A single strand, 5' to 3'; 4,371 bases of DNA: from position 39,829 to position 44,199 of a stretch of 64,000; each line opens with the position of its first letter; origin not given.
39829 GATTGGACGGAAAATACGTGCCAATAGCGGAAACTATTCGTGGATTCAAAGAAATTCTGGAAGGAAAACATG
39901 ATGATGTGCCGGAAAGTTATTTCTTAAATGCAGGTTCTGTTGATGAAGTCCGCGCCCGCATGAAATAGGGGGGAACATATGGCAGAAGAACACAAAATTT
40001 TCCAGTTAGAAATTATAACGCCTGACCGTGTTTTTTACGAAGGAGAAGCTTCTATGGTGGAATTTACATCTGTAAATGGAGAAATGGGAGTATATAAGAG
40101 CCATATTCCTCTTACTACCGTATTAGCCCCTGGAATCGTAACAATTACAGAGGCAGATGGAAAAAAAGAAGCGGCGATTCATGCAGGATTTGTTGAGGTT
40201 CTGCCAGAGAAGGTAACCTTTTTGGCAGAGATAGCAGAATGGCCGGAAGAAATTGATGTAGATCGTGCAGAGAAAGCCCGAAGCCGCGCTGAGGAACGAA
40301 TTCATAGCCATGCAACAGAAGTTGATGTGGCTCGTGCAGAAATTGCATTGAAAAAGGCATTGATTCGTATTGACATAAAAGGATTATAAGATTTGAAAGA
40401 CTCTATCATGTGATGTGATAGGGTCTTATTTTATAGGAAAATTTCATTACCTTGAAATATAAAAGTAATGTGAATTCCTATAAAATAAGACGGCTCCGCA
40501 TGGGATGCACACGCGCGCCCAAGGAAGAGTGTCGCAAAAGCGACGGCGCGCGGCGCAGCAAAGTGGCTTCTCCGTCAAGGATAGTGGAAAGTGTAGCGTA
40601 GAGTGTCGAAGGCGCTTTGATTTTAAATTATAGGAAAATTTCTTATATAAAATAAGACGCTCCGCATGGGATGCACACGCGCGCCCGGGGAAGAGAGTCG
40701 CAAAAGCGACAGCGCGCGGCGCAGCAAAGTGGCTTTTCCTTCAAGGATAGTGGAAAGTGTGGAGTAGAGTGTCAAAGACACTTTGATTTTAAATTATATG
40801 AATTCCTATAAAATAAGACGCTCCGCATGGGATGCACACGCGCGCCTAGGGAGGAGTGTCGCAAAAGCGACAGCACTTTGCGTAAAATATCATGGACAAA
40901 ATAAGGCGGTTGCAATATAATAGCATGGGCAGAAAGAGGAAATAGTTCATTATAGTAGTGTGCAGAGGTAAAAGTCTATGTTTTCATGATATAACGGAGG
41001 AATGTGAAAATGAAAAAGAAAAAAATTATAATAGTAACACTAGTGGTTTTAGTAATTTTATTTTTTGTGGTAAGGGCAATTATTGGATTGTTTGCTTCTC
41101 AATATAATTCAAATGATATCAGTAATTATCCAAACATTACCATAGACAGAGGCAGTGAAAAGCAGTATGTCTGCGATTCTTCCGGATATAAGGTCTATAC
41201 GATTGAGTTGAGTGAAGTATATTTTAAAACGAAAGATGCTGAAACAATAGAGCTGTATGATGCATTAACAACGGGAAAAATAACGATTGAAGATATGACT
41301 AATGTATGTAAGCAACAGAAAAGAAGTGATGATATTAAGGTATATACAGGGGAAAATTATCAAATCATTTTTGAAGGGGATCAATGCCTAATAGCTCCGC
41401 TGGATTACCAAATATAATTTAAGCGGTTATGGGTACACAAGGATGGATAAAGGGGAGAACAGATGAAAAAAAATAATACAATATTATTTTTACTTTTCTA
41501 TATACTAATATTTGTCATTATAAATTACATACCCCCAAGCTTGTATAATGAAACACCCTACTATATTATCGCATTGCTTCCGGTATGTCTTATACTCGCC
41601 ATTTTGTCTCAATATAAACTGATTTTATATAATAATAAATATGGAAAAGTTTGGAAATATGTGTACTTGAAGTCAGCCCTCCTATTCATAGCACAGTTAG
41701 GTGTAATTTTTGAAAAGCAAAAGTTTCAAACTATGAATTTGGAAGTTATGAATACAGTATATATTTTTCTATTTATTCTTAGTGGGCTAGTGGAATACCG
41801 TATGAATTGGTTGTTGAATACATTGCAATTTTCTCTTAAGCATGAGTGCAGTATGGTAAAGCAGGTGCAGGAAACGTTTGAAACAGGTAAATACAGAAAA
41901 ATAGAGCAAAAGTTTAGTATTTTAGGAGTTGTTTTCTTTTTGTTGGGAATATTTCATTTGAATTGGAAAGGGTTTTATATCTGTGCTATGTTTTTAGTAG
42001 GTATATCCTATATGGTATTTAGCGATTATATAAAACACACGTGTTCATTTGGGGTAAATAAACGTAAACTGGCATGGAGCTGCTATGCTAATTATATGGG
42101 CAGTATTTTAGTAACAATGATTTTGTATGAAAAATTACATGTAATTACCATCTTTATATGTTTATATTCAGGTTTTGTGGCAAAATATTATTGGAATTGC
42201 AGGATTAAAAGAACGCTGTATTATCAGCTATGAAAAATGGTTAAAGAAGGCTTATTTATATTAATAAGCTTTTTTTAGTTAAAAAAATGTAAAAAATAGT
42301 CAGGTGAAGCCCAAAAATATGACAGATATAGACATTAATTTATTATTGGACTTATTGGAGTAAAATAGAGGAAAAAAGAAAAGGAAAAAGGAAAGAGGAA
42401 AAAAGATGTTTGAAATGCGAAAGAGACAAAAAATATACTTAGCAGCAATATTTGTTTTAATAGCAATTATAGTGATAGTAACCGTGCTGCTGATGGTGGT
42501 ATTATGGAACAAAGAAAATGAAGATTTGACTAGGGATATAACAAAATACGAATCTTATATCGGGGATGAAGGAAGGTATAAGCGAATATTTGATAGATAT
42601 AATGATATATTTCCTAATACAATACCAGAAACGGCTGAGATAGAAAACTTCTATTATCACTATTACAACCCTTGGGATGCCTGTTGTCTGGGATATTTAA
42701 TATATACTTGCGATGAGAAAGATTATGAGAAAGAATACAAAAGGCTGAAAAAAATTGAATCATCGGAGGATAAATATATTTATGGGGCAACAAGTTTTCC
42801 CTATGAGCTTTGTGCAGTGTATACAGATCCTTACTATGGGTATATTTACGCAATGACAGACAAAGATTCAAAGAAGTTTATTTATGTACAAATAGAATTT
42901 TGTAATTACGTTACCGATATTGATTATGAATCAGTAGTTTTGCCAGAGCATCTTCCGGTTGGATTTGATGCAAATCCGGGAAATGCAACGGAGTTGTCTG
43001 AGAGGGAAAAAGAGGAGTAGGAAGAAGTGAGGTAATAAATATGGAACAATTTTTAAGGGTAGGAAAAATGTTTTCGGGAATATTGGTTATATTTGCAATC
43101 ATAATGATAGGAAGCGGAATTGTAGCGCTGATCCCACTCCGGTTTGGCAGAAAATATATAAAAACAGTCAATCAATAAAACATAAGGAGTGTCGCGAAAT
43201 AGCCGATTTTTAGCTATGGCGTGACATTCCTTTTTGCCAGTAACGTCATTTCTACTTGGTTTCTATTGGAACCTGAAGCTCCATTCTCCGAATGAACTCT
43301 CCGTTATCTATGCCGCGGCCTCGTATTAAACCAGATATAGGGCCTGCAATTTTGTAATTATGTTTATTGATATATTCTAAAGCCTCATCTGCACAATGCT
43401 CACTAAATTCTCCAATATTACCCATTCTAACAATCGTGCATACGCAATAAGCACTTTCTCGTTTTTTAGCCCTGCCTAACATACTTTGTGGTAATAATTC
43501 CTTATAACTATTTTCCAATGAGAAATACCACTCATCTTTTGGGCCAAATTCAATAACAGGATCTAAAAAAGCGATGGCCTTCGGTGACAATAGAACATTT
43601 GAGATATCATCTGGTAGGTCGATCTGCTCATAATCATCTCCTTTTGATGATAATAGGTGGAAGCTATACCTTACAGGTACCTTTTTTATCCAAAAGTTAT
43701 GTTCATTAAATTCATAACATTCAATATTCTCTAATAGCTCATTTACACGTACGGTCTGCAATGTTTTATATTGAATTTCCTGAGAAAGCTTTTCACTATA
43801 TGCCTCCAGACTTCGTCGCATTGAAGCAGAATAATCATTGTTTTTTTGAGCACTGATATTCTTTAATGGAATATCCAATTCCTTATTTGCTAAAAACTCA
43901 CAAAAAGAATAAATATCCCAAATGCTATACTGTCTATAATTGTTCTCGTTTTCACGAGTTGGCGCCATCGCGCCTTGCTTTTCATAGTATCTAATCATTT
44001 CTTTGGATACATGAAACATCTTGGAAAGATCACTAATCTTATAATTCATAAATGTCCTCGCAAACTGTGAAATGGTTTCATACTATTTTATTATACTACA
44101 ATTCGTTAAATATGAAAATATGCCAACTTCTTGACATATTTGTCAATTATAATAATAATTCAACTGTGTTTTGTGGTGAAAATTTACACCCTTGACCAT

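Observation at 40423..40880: Tandem array of a non-coding, multi-stem GC-rich element directly behind the atp terminator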

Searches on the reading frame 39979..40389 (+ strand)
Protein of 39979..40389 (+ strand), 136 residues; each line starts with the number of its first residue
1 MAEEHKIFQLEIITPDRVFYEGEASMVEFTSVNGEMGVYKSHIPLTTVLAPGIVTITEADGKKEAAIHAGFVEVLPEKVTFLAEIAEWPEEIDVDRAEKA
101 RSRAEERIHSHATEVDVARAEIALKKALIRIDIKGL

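Call 11: find_encoding_contigs(protein=window:39979-40389:+, flank=6000, max_places=10)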
Protein window:39979-40389:+ (136 aa): 8 contigs read that carry it; 7 places shown.
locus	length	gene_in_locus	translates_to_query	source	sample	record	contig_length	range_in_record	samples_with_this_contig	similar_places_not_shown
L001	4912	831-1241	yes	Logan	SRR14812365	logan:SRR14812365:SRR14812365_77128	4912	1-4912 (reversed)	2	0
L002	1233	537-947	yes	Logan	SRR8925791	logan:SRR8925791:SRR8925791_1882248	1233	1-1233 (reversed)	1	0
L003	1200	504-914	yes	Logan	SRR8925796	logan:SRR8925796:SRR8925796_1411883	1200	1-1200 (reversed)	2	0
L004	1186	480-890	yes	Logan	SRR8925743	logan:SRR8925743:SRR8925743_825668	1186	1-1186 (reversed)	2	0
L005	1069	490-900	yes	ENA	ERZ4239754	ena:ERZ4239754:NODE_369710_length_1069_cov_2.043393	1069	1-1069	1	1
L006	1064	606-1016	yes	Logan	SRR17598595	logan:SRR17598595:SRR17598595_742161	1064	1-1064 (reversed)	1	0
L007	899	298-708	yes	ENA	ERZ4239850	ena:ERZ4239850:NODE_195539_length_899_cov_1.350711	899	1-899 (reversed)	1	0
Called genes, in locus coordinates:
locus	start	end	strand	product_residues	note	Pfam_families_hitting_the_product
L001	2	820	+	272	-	?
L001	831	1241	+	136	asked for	PF02823:ATP-synt_DE_N, PF00401:ATP-synt_DE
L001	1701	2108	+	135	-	-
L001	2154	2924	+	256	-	-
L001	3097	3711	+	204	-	-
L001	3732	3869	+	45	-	-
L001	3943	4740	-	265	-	PF00376:MerR, PF13411:MerR_1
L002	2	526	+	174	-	?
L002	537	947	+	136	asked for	PF02823:ATP-synt_DE_N, PF00401:ATP-synt_DE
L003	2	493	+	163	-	?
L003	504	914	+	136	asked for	PF02823:ATP-synt_DE_N, PF00401:ATP-synt_DE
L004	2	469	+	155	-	?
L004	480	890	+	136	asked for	PF02823:ATP-synt_DE_N, PF00401:ATP-synt_DE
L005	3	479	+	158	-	?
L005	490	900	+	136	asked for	PF02823:ATP-synt_DE_N, PF00401:ATP-synt_DE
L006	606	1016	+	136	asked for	PF02823:ATP-synt_DE_N, PF00401:ATP-synt_DE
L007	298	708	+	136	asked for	PF02823:ATP-synt_DE_N, PF00401:ATP-synt_DE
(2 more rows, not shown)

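Call 17: find_related_loci(query=window:39979-40389:+, collection=genome_contigs, flank=3000)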
Query window:39979-40389:+ (136 aa) in genome_contigs; peptide patterns used: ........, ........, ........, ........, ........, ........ (x = any residue, [..] = any of these).
599 stretches matched a pattern (row limit reached: there are more); 98 encode a relative of the query (tblastn E <= 1e-3); the best 80 are kept; 80 distinct loci.
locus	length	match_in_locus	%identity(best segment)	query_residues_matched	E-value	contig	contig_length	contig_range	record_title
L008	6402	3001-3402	82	1-134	4e-73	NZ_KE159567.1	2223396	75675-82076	Eubacterium sp. 14-2 acPFD-supercont1.1, whole genome shotgun sequence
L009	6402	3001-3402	81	1-134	5e-72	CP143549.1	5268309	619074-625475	Lachnospiraceae bacterium JLR.KK009 strain JLR.KK002 chromosome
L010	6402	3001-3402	83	1-134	2e-71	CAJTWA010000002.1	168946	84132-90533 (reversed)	MAG TPA_asm: uncultured Lachnospiraceae bacterium isolate MGBC116940 genome assembly, contig: MGBC116940.2, whole genome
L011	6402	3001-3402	79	1-134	2e-70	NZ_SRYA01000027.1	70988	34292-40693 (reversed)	Petralouisia muris strain NM01_1-7b NODE_27_length_70988_cov_171.359, whole genome shotgun sequence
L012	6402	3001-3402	81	1-134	3e-69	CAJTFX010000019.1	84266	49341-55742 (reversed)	Lachnospiraceae bacterium isolate C51_74_MI_BP genome assembly, contig: MGBC000170.19, whole genome shotgun sequence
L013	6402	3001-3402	81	1-134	3e-69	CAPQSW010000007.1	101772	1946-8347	MAG TPA_asm: uncultured Lachnospiraceae bacterium isolate MGBC111686 genome assembly, contig: MGBC111686.7, whole genome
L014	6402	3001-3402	79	1-134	6e-69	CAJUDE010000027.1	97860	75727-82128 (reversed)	MAG TPA_asm: uncultured Lachnospiraceae bacterium isolate MGBC131887 genome assembly, contig: MGBC131887.27, whole genom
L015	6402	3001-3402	79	1-134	1e-68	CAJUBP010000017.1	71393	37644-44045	MAG TPA_asm: uncultured Lachnospiraceae bacterium isolate MGBC123049 genome assembly, contig: MGBC123049.17, whole genom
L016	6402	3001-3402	85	1-134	3e-68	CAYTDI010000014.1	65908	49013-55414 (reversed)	MAG TPA_asm: uncultured Eubacterium sp. isolate SRP350583_co1_156 genome assembly, contig: NODE_586_length_65908_cov_57.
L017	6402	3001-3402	87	1-134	6e-67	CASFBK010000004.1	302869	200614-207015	uncultured Eubacteriales bacterium isolate A83_L3_358358_idba_bin.71 genome assembly, contig: A83_L3_358358_idba_bin.71.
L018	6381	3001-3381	81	8-134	7e-67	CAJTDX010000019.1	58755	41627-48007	Lachnospiraceae bacterium isolate B57_57_RB_H genome assembly, contig: MGBC000118.19, whole genome shotgun sequence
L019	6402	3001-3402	86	1-134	2e-66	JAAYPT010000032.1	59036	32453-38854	MAG: Clostridiales bacterium isolate AS22ysBPME_279 52282_AS22, whole genome shotgun sequence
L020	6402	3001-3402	83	1-134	5e-65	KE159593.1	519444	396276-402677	Lachnospiraceae bacterium 3-1 genomic scaffold acPFp-supercont1.5, whole genome shotgun sequence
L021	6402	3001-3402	84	1-134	8e-65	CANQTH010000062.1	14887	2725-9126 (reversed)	MAG: uncultured Lachnospiraceae bacterium isolate Lapin-023__bin84 genome assembly, contig: Lapin-023__NODE_5251_length_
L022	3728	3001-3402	83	1-134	9e-63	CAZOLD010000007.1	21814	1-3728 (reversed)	MAG TPA_asm: uncultured Eubacterium sp. isolate SRP314395_co1_99 genome assembly, contig: NODE_2042_length_21814_cov_6.0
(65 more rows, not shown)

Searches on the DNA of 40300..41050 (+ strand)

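Call 5: search_rna_families(source=window, start=40300, end=41050, threshold=evalue, max_evalue=10, show_alignments=3)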
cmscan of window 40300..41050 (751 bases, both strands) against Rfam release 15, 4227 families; matches with E-value up to 10: 7.
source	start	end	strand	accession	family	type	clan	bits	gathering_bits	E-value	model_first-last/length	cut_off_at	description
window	40420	40494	-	RF04010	mir-3003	Gene; miRNA;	-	25.1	70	0.056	1-76/76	no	mir-3003 microRNA precursor family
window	40418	40495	+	RF00972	mir-651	Gene; miRNA;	-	20.5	106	0.26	1-86/86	no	mir-651 microRNA precursor family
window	40411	40502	+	RF04172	MIR8675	Gene; miRNA;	-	20.4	90.8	0.44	1-95/95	no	MIR8675 microRNA precursor family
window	40690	40727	+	RF03055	RAGATH-30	Gene; sRNA;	-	17.4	59.5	1.3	20-59/59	no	RAGATH-30 RNA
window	40357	40434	+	RF04177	BTnc201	Gene; sRNA;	-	16.6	105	4.5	1-99/99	no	Bacteroides sRNA BTnc201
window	40413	40503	+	RF04127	MIR8007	Gene; miRNA;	-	15.4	195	2.9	1-226/226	no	MIR8007 microRNA precursor family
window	40430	40560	+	RF00064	HgcG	Gene; snRNA; snoRNA; HACA-box;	-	9.8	77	3.2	1-276/276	no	HgcG RNA (Pab40)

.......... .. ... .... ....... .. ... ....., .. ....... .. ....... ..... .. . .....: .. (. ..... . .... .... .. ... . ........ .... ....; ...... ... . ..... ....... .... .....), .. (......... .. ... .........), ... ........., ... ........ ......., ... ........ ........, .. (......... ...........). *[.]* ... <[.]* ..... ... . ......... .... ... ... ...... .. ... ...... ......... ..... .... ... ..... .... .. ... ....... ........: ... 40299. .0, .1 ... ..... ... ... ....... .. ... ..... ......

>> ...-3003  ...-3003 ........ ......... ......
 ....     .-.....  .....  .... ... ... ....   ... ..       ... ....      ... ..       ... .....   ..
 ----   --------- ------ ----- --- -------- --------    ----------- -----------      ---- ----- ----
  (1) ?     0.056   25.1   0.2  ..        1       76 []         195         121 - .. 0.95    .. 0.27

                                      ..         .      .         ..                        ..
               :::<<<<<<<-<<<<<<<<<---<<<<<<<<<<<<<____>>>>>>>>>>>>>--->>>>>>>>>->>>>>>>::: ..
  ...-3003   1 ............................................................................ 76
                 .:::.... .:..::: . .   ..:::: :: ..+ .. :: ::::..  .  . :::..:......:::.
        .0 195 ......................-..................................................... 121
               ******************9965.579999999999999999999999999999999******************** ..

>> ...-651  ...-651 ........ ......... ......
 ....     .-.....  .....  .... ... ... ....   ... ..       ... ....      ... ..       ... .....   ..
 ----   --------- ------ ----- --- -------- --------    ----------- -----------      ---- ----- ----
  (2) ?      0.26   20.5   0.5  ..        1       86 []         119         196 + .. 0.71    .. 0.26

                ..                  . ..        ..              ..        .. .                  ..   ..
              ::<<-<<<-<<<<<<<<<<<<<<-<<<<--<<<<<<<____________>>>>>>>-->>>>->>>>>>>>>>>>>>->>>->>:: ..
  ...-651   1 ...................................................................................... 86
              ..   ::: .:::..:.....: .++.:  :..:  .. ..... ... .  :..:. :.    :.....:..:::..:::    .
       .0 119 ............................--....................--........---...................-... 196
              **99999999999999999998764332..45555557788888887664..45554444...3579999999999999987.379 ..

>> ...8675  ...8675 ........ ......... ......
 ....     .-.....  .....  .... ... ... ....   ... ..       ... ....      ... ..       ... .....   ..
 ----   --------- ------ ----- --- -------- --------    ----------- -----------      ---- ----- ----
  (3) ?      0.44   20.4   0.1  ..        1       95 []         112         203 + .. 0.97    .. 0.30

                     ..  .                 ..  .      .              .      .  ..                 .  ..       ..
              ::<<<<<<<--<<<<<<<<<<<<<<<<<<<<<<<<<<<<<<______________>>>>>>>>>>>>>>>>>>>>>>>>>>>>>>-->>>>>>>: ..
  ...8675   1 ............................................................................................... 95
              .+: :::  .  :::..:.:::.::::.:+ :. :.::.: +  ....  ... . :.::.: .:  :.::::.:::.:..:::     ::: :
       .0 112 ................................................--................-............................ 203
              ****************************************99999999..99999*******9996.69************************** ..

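Call 14: search_dna_similar(query=window:40480-40800:+, collection=plasmids, mode=distant, max_evalue=0.01)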
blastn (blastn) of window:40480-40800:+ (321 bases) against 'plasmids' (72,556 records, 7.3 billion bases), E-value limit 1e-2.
No match.

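Call 15: search_dna_similar(query=window:40480-40800:+, collection=phages, mode=distant, max_evalue=0.01)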
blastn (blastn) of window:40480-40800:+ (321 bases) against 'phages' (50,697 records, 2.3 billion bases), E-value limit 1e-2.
No match.

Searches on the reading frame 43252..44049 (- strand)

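Call 34: search_protein_families(library=pfam, proteins=[window:43252-44049:-])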
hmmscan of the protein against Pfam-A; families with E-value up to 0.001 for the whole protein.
window:43252-44049:- (265 aa): 2 families
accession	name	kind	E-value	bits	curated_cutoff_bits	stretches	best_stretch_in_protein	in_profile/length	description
PF13411.12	MerR_1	-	2.4e-11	44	21.6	1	3-66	1-63/69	MerR HTH family regulatory protein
PF00376.29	MerR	-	2.4e-11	43.7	28.2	1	4-41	1-38/38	MerR family regulatory protein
